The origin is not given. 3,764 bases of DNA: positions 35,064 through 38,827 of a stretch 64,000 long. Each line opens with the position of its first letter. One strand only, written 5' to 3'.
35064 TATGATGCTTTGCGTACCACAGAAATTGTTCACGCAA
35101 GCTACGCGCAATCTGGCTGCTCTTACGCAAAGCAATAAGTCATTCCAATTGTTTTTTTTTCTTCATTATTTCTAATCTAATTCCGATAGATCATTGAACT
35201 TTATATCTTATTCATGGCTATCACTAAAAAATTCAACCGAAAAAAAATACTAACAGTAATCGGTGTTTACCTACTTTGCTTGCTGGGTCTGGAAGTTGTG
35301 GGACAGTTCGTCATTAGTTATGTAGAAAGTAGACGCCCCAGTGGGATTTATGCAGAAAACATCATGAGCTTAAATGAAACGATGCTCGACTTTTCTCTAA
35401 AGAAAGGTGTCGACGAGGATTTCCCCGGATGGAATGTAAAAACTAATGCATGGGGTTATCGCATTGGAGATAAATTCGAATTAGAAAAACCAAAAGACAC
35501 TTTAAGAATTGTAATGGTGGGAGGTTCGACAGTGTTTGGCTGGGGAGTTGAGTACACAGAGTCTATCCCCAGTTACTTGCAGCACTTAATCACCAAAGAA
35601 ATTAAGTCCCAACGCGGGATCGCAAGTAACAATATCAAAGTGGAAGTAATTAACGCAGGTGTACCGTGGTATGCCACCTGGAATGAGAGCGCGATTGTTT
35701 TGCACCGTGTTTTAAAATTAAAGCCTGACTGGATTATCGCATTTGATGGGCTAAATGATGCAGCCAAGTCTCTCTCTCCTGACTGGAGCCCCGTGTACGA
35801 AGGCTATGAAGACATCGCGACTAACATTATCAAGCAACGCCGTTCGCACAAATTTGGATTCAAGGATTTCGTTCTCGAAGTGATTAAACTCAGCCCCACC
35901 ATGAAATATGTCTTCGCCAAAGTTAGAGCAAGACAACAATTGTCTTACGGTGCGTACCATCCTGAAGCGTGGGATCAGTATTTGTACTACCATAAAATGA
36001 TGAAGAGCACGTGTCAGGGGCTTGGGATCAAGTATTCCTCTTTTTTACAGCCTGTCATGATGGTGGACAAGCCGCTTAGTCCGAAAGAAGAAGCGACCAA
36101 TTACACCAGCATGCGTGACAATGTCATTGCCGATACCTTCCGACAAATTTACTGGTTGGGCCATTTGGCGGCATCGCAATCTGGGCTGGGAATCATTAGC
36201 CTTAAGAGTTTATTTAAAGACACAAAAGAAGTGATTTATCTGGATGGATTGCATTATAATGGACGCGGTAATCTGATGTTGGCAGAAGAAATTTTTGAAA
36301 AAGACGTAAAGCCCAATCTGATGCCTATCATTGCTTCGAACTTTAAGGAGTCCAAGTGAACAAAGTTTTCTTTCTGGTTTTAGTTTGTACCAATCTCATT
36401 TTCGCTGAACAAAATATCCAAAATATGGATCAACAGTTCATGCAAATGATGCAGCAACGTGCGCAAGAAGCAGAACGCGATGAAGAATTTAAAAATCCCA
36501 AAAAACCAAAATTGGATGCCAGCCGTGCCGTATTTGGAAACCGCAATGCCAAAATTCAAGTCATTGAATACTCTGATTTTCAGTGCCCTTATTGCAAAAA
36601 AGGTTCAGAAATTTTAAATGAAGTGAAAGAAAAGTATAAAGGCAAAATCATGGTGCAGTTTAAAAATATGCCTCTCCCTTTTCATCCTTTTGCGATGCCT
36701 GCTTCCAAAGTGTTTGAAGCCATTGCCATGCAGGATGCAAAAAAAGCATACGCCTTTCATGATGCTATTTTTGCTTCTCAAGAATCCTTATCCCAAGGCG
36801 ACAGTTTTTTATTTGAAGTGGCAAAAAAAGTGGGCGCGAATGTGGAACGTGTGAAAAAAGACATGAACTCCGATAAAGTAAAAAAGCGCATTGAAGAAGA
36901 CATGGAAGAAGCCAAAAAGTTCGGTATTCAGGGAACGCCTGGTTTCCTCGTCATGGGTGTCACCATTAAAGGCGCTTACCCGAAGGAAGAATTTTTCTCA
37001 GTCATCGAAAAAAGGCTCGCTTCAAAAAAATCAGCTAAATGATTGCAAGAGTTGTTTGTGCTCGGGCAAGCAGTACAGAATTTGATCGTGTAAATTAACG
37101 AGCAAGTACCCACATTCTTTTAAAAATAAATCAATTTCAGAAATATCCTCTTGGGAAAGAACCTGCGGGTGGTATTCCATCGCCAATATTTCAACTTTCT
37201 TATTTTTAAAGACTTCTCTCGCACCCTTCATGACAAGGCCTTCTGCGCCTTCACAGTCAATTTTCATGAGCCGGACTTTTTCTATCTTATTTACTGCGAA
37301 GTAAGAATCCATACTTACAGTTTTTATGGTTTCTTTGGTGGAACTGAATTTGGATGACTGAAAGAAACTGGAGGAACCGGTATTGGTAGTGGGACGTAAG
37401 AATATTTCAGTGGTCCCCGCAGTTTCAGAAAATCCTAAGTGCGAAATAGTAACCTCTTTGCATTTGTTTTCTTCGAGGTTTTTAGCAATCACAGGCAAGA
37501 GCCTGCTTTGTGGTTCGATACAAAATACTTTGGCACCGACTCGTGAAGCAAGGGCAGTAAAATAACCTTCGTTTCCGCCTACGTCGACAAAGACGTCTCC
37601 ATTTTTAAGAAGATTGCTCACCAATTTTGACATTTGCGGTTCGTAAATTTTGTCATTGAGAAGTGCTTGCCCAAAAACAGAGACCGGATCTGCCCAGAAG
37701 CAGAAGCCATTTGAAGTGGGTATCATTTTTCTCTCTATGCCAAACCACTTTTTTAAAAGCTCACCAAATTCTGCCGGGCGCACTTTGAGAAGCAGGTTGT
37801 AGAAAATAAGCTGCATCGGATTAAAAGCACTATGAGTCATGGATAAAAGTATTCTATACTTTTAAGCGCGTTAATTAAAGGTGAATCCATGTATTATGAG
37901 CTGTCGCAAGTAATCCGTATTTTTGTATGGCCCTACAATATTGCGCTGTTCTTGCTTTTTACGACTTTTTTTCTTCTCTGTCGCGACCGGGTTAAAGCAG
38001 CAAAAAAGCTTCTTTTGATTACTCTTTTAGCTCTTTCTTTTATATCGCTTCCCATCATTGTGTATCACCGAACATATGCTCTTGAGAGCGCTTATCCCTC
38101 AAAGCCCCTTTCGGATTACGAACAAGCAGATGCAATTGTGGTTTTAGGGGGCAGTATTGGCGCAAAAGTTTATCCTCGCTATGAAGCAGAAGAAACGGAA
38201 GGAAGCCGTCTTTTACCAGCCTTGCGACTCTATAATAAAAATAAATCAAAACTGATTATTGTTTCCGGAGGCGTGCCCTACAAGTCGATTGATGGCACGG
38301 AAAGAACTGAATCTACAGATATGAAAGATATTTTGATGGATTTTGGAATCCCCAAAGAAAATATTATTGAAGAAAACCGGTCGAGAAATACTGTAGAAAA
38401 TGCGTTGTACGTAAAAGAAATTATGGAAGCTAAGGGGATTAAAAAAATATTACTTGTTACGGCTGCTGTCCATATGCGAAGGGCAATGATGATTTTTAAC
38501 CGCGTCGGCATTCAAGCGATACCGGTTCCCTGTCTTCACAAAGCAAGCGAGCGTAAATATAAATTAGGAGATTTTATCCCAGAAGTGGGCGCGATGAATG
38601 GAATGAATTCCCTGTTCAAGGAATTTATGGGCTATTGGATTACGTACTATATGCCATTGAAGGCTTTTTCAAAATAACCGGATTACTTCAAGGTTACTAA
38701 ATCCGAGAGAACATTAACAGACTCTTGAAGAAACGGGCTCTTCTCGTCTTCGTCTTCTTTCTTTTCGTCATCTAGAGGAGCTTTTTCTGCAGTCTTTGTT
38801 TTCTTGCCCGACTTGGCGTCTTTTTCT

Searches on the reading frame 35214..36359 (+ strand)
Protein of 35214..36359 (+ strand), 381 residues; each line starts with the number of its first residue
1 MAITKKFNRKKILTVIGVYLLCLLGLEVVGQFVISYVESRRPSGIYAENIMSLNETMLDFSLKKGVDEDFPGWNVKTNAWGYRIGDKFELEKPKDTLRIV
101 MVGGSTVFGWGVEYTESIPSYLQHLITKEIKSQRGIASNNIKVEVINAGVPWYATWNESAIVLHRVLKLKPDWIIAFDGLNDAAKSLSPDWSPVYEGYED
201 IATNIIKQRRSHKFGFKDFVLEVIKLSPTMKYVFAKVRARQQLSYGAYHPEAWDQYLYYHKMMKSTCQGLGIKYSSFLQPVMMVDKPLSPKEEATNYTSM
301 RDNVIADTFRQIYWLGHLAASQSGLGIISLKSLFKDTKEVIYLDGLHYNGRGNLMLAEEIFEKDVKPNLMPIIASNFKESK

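Call 81: search_protein_families(library=pfam, proteins=[window:35214-36359:+], max_evalue=0.001)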
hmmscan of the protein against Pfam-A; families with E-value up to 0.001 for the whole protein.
window:35214-36359:+ (381 aa): 1 family
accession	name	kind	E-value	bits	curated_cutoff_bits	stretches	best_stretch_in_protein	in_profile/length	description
PF13472.12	Lipase_GDSL_2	-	9.5e-07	29.9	32.9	1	102-277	2-149/178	GDSL-like Lipase/Acylhydrolase family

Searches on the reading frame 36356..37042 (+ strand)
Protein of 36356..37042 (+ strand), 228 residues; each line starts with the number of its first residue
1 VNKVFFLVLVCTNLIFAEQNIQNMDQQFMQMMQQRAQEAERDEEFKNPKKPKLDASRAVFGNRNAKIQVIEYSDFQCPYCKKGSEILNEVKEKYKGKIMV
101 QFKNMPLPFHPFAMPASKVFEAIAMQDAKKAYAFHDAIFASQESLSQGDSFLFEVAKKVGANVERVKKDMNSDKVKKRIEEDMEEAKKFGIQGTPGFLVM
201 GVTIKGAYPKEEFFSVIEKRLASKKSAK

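Call 81: search_protein_families(library=pfam, proteins=[window:36356-37042:+], max_evalue=0.001)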
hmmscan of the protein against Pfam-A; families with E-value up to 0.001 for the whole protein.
window:36356-37042:+ (228 aa): 5 families
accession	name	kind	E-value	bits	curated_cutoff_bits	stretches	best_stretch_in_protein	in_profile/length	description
PF13462.12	Thioredoxin_4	-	4.9e-26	92.3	23.2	1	58-219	6-165/165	Thioredoxin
PF01323.26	DSBA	-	2.4e-23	83.3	25.6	1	68-213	1-186/191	DSBA-like thioredoxin domain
PF13743.12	Thioredoxin_5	-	9.7e-08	32.4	27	1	120-200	81-164/186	Thioredoxin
PF13098.12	Thioredoxin_2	-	1.5e-05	25.7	27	1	64-215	4-102/104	Thioredoxin-like domain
PF13192.12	Thioredoxin_3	-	0.00028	21.3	24.8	0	158-214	15-71/76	Thioredoxin domain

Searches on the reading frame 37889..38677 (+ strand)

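Call 3: search_protein_families(library=ncbifam, proteins=[window:37889-38677:+], max_evalue=0.1)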
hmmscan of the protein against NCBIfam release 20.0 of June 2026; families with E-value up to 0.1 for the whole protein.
window:37889-38677:+ (262 aa): 2 families
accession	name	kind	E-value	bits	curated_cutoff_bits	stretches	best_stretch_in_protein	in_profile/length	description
NF007794.0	PRK10494.1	equivalog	2.6e-21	76.2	205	1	1-216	1-210/259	envelope biogenesis factor ElyC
NF008092.0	PRK10834.1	equivalog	1.1e-06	28.1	363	1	41-211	5-165/239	outer membrane permeability protein SanA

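Call 4: search_protein_families(library=pfam, proteins=[window:37889-38677:+], max_evalue=0.1)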
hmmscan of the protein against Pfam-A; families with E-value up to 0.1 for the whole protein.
window:37889-38677:+ (262 aa): 2 families
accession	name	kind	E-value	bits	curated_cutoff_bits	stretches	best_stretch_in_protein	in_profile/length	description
PF02698.23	DUF218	-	9.6e-34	116.6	27.6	1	81-248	1-133/133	DUF218 domain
PF13105.11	DUF3959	-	0.011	15.4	25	1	2-66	36-96/238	Protein of unknown function (DUF3959)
